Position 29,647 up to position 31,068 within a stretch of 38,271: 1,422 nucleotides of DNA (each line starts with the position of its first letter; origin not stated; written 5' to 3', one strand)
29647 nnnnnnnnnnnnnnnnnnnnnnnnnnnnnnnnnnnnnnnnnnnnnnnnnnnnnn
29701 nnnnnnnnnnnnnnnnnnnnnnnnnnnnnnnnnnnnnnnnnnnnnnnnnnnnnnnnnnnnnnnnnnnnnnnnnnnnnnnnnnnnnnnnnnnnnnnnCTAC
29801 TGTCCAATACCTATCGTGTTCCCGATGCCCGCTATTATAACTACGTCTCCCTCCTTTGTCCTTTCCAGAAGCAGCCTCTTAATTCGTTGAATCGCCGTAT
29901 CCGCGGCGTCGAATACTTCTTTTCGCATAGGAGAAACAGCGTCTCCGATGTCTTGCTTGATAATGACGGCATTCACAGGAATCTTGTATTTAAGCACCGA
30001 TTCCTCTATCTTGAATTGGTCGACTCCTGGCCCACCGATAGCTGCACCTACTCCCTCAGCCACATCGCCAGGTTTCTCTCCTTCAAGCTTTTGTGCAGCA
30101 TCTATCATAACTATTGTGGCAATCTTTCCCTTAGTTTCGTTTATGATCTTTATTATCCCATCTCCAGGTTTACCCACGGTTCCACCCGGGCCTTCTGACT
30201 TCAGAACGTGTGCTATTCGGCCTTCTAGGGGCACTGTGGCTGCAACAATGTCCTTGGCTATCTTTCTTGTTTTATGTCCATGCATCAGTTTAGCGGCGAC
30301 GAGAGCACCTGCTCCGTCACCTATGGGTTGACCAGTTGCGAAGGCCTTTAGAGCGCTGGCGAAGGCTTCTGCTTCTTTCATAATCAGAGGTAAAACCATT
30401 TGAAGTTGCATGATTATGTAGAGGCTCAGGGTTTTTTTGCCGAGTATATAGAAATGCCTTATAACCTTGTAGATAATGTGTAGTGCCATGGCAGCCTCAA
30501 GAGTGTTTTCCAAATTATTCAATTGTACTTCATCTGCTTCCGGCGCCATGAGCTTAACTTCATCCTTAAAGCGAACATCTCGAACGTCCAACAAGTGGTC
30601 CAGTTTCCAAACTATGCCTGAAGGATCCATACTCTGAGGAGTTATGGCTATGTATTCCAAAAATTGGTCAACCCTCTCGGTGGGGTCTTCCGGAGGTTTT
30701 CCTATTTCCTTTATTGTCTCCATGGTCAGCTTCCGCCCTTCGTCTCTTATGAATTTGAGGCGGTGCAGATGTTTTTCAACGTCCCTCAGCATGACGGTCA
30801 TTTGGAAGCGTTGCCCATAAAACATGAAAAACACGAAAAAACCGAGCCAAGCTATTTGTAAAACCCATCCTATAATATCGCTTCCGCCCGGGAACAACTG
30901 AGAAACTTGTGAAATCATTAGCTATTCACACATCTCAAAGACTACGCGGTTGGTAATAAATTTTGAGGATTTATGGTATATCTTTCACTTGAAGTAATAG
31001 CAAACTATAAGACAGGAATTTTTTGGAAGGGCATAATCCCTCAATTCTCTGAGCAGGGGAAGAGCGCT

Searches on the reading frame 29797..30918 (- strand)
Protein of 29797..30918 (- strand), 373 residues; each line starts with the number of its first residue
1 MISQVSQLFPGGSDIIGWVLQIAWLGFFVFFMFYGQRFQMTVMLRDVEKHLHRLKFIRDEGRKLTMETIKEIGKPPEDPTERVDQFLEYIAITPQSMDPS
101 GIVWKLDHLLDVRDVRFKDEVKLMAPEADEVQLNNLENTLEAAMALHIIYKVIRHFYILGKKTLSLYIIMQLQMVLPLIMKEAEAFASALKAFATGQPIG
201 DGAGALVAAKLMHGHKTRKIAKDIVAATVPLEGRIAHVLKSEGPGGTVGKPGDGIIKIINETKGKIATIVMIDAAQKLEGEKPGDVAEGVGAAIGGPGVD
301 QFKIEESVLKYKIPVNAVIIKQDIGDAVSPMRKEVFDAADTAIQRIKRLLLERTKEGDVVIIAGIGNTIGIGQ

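Call 6: search_protein_families(library=pfam, proteins=[window:29797-30918:-], max_evalue=0.1)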
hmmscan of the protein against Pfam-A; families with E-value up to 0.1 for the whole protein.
window:29797-30918:- (373 aa): 3 families
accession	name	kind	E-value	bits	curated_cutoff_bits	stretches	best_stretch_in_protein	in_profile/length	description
PF23542.1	DUF1512_C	-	1.8e-59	201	25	1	199-371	1-174/175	Domain of unknown function (DUF1512) C-terminal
PF07431.17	DUF1512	-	8.9e-56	188.8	25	1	19-194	2-176/177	Protein of unknown function (DUF1512) N-terminal domain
PF21206.3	Roquin_1_2-like_ROQ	-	0.087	13.6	27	0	144-185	21-62/87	Roquin 1/2-like, ROQ domain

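Call 14: find_related_loci(query=window:29797-30918:-, collection=genome_contigs, flank=10000)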
Query window:29797-30918:- (373 aa) in genome_contigs; peptide patterns used: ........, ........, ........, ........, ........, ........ (x = any residue, [..] = any of these).
296 stretches matched a pattern; 222 encode a relative of the query (tblastn E <= 1e-3); the best 80 are kept; 80 distinct loci.
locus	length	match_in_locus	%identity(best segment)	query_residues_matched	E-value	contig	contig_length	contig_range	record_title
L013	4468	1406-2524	91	1-373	0e+0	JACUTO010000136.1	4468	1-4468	MAG: Candidatus Bathyarchaeota archaeon isolate Kmv02 NODE_9032_length_4468_cov_34.668253, whole genome shotgun sequence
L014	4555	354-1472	90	1-373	0e+0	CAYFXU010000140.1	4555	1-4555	MAG TPA_asm: uncultured Candidatus Bathyarchaeia archaeon isolate ERP108616_co2_244 genome assembly, contig: NODE_42666_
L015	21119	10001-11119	87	1-373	0e+0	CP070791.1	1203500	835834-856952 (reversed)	MAG: Candidatus Bathyarchaeota archaeon isolate bin1445 chromosome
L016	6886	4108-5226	80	1-373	0e+0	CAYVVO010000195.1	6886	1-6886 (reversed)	MAG TPA_asm: uncultured Candidatus Bathyarchaeia archaeon isolate SRP185410_co1_219 genome assembly, contig: k141_220759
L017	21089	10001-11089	82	11-373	0e+0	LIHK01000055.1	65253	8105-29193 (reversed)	MAG: Candidatus Bathyarchaeota archaeon BA2 ba2_19, whole genome shotgun sequence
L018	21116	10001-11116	79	1-373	0e+0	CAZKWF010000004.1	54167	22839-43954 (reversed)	MAG TPA_asm: uncultured Candidatus Bathyarchaeia archaeon isolate binchicken_co294_181 genome assembly, contig: NODE_976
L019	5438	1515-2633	81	1-373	0e+0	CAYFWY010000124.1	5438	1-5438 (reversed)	MAG TPA_asm: uncultured Candidatus Bathyarchaeia archaeon isolate ERP108616_co2_35 genome assembly, contig: NODE_32597_l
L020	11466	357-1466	80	4-373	0e+0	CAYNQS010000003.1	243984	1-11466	MAG TPA_asm: uncultured Candidatus Bathyarchaeia archaeon isolate SRP323688_co1_271 genome assembly, contig: NODE_78_len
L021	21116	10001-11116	79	1-373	0e+0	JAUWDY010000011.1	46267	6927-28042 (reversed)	MAG: Candidatus Bathyarchaeota archaeon isolate CSMAG_2176 CSMAG_2176_k141_1778944_length_46267_cov_14.8826, whole genom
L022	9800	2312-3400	80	11-373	0e+0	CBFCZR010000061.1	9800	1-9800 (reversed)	MAG TPA_asm: Candidatus Bathyarchaeota archaeon isolate SRR6194934_binner123_Refined_40 genome assembly, contig: ERZ7813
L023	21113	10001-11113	77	3-373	0e+0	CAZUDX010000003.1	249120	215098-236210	MAG TPA_asm: uncultured Candidatus Bathyarchaeia archaeon isolate SRP323688_co1_173 genome assembly, contig: NODE_74_len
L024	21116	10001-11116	76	1-373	0e+0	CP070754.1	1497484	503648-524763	MAG: Candidatus Bathyarchaeota archaeon isolate bin30 chromosome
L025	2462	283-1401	77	1-373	0e+0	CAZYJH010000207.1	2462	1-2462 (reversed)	MAG TPA_asm: uncultured Candidatus Bathyarchaeia archaeon isolate binchicken_co81_63 genome assembly, contig: NODE_97056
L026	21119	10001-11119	76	1-373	0e+0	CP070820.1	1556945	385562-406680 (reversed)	MAG: Candidatus Bathyarchaeum sp. isolate bin115 chromosome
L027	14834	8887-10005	77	1-373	0e+0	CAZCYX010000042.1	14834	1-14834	MAG TPA_asm: uncultured Candidatus Bathyarchaeia archaeon isolate binchicken_co187_15 genome assembly, contig: NODE_536_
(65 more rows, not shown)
